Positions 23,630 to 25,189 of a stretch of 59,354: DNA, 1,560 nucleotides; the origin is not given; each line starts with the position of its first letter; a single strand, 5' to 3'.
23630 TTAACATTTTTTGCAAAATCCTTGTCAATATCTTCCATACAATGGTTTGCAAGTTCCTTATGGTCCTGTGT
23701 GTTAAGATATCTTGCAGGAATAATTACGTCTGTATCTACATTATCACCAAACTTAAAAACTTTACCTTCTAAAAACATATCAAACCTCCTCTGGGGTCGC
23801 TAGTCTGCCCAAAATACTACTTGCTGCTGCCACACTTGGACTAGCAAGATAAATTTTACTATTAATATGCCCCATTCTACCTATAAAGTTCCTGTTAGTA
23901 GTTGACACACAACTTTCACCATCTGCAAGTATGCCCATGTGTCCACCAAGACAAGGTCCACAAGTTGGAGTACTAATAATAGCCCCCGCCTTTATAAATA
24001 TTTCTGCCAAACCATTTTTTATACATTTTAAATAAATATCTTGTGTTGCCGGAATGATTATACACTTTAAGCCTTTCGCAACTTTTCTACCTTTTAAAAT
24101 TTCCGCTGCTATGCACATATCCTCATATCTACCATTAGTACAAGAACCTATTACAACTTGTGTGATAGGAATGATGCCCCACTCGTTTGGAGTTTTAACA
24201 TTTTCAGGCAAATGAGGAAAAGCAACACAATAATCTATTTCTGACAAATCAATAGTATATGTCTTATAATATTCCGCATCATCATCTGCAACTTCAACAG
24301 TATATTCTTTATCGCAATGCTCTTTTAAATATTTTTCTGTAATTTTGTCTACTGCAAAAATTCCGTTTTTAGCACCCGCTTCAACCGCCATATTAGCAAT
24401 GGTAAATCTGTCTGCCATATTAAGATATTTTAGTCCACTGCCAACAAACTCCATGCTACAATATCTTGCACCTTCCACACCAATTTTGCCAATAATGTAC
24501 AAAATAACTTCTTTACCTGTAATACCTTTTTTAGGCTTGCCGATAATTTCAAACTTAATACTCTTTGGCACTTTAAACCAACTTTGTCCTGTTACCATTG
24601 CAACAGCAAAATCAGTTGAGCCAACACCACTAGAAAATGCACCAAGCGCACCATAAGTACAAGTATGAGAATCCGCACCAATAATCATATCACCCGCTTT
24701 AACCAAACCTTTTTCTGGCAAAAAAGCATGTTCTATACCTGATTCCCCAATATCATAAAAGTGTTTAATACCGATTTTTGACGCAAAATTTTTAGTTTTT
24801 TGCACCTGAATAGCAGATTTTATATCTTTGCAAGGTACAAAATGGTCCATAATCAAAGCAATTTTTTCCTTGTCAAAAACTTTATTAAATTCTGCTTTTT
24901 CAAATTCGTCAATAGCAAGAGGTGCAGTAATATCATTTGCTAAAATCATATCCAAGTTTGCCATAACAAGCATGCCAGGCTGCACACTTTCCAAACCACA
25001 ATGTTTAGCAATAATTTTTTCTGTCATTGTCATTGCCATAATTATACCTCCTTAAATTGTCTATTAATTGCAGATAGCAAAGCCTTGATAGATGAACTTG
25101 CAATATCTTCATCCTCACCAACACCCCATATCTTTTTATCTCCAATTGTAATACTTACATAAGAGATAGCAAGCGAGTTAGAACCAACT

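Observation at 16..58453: Strand-polar, strongly over-represented motif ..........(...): at least 11 exact copies, all on the + strand, in intergenic and coding DNA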

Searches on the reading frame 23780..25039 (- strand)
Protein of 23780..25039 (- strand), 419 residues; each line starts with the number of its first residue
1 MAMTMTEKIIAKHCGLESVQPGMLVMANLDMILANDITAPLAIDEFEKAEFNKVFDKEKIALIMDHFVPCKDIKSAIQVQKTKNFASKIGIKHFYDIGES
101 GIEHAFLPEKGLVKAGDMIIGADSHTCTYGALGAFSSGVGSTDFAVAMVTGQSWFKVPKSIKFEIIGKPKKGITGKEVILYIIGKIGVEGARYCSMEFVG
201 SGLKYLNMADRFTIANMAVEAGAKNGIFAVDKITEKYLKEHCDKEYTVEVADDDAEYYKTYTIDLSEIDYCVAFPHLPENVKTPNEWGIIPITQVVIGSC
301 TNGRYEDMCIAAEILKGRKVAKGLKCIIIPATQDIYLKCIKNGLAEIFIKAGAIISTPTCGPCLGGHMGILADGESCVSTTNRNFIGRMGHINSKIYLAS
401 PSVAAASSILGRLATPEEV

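Call 10: find_encoding_contigs(protein=window:23780-25039:-, flank=10000, max_places=6)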
Protein window:23780-25039:- (419 aa): 24 contigs read that carry it; 2 places shown.
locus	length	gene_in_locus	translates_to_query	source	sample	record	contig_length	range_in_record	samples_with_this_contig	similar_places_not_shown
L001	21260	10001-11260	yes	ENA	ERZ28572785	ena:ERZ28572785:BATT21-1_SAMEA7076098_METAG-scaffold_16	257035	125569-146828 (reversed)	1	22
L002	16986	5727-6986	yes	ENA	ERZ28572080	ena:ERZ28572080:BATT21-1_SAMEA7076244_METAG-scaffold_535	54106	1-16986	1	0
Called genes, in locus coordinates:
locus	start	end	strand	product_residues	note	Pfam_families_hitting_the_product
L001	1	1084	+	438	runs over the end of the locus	PF00344:SecY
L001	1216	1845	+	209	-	PF00406:ADK, PF13207:AAA_17, PF17213:Hydin_ADK (faint), PF05191:ADK_lid (weak)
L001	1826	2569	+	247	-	PF00557:Peptidase_M24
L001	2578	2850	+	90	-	-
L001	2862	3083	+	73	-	PF01176:eIF-1a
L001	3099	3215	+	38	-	PF00444:Ribosomal_L36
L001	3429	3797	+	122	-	PF00416:Ribosomal_S13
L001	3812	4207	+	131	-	PF00411:Ribosomal_S11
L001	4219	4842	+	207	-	PF00163:Ribosomal_S4, PF01479:S4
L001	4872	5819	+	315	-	PF01193:RNA_pol_L, PF01000:RNA_pol_A_bac, PF03118:RNA_pol_A_CTD, PF26169:HHH_XRCC3_RpoA (weak)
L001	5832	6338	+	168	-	PF01196:Ribosomal_L17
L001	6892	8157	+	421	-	PF07690:MFS_1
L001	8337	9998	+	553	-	PF00682:HMGL-like, PF22615:IPMS_D2, PF08502:LeuA_dimer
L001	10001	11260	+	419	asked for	PF00330:Aconitase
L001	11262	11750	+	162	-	PF00694:Aconitase_C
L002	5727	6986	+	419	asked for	PF00330:Aconitase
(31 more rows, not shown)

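Call 36: find_homologous_proteins(query=window:23780-25039:-, max_evalue=1e-50)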
Query window:23780-25039:- (419 aa): 8000 proteins with E <= 1e-50 among 8000 candidates; the best 120 are listed.
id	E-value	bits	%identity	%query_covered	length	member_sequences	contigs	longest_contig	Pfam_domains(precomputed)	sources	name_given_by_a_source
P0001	6.9e-279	943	100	100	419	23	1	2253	PF00330.26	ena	-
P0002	5.0e-251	851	89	100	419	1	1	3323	PF00330.26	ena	-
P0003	6.7e-244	828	86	100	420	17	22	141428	PF00330.26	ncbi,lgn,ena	-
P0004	1.9e-242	823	85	100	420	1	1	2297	PF00330.26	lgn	-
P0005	5.7e-242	821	87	100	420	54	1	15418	PF00330.26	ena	-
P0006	5.6e-241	818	86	100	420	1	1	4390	PF00330.26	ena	-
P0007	7.8e-241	818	86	100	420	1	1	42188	PF00330.26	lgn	-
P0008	6.1e-240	815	85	100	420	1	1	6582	PF00330.26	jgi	-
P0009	3.7e-238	809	85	100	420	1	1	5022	PF00330.26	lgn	-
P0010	4.9e-238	808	84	100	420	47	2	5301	PF00330.26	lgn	-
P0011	2.2e-236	803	84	100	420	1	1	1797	PF00330.26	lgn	-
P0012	1.3e-234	797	83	100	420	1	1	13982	PF00330.26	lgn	-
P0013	4.0e-232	789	82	100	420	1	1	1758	PF00330.26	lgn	-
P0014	4.2e-232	789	82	100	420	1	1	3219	PF00330.26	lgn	-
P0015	5.5e-232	788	81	100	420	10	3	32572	PF00330.26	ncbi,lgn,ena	-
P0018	1.6e-217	741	78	100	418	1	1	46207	PF00330.26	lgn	-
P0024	5.2e-194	663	68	100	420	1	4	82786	PF00330.26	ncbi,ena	-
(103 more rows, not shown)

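Call 37: find_encoding_contigs(protein=P0003, flank=10000, max_places=2)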
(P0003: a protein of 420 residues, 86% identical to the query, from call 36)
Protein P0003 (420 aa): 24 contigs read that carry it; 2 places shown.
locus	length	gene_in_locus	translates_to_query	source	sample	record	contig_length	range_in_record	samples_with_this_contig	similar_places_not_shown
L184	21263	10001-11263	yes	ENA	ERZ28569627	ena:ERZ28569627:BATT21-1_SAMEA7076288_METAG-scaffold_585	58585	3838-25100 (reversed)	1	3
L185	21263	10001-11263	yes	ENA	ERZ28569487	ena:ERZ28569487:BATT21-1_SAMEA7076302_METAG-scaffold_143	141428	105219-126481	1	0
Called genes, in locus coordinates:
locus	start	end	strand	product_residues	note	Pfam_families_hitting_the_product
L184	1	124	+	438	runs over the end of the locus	PF00344:SecY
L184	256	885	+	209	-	PF00406:ADK, PF13207:AAA_17, PF17213:Hydin_ADK (faint), PF05191:ADK_lid (weak)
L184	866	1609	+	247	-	PF00557:Peptidase_M24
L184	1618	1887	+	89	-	-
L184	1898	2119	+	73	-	PF01176:eIF-1a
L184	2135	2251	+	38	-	PF00444:Ribosomal_L36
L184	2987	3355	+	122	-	PF00416:Ribosomal_S13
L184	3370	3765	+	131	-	PF00411:Ribosomal_S11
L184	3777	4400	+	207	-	PF00163:Ribosomal_S4, PF01479:S4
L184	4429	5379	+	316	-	PF01193:RNA_pol_L, PF01000:RNA_pol_A_bac, PF03118:RNA_pol_A_CTD, PF26169:HHH_XRCC3_RpoA (weak)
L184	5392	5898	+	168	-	PF01196:Ribosomal_L17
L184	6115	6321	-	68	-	-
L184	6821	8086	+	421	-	PF07690:MFS_1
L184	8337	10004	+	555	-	PF00682:HMGL-like, PF22615:IPMS_D2, PF08502:LeuA_dimer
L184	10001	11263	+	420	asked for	PF00330:Aconitase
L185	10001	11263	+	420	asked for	PF00330:Aconitase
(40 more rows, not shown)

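Call 38: find_encoding_contigs(protein=P0015, flank=10000, max_places=2)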
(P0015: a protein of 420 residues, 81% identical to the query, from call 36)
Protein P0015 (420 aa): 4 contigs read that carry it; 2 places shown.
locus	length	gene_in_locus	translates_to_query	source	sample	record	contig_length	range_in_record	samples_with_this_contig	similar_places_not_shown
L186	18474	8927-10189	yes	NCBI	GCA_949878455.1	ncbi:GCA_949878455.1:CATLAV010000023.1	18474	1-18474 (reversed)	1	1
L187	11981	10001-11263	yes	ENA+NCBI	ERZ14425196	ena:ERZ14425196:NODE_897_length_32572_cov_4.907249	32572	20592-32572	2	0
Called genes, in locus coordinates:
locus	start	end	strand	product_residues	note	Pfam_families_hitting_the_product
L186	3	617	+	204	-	?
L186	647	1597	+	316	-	PF01193:RNA_pol_L, PF01000:RNA_pol_A_bac, PF03118:RNA_pol_A_CTD, PF26169:HHH_XRCC3_RpoA (weak)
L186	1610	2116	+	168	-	PF01196:Ribosomal_L17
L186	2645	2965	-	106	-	PF12650:DUF3784 (weak)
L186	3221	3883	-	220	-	-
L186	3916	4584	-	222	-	PF03703:bPH_2 (faint)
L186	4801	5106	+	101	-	-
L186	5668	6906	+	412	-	PF07690:MFS_1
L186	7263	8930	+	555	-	PF00682:HMGL-like, PF22615:IPMS_D2, PF08502:LeuA_dimer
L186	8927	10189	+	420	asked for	PF00330:Aconitase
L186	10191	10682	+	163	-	PF00694:Aconitase_C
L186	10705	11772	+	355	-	PF00180:Iso_dh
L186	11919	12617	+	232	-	-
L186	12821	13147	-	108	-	PF01381:HTH_3, PF12844:HTH_19, PF13560:HTH_31 (weak)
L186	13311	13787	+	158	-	-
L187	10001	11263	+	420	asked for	PF00330:Aconitase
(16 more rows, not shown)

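Call 39: find_encoding_contigs(protein=P0018, flank=10000, max_places=2)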
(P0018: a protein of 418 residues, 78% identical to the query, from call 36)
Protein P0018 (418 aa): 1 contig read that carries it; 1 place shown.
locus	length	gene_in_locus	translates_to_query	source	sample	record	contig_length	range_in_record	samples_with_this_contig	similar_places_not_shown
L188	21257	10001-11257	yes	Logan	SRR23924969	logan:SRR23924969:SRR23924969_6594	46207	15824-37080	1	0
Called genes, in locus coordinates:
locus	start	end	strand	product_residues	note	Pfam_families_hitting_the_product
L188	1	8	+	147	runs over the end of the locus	PF00828:Ribosomal_L27A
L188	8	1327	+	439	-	PF00344:SecY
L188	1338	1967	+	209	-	PF00406:ADK, PF13207:AAA_17, PF17213:Hydin_ADK (faint), PF05191:ADK_lid (weak)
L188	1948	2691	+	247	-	PF00557:Peptidase_M24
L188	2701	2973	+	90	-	-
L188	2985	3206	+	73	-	PF01176:eIF-1a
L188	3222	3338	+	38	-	PF00444:Ribosomal_L36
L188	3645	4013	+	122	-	PF00416:Ribosomal_S13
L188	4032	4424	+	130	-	PF00411:Ribosomal_S11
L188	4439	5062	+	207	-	PF00163:Ribosomal_S4, PF01479:S4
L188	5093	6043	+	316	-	PF01193:RNA_pol_L, PF01000:RNA_pol_A_bac, PF03118:RNA_pol_A_CTD, PF26169:HHH_XRCC3_RpoA (weak)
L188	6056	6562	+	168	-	PF01196:Ribosomal_L17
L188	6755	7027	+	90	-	-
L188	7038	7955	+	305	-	PF07690:MFS_1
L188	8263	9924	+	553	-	PF00682:HMGL-like, PF22615:IPMS_D2, PF08502:LeuA_dimer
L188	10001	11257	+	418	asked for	PF00330:Aconitase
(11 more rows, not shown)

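Call 40: find_encoding_contigs(protein=P0024, flank=10000, max_places=2)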
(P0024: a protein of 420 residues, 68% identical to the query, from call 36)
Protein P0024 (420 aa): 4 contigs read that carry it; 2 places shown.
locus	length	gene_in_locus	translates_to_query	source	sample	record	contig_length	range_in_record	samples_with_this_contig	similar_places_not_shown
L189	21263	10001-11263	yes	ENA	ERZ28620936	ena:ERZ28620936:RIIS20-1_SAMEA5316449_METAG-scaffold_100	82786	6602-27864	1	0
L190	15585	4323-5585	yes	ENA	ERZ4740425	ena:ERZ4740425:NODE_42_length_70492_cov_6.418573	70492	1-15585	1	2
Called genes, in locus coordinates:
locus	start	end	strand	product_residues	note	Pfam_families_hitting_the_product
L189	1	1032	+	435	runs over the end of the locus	PF00344:SecY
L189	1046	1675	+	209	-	PF00406:ADK, PF13207:AAA_17, PF17213:Hydin_ADK (faint)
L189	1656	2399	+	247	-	PF00557:Peptidase_M24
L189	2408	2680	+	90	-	-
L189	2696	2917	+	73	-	PF01176:eIF-1a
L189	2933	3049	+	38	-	PF00444:Ribosomal_L36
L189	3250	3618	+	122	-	PF00416:Ribosomal_S13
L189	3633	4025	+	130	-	PF00411:Ribosomal_S11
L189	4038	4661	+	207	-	PF00163:Ribosomal_S4, PF01479:S4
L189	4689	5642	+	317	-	PF01193:RNA_pol_L, PF01000:RNA_pol_A_bac, PF03118:RNA_pol_A_CTD, PF26169:HHH_XRCC3_RpoA (weak)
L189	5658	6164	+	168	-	PF01196:Ribosomal_L17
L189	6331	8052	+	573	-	PF13320:GH123_cat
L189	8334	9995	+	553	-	PF00682:HMGL-like, PF22615:IPMS_D2, PF08502:LeuA_dimer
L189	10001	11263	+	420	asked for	PF00330:Aconitase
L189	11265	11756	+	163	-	PF00694:Aconitase_C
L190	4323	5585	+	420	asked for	PF00330:Aconitase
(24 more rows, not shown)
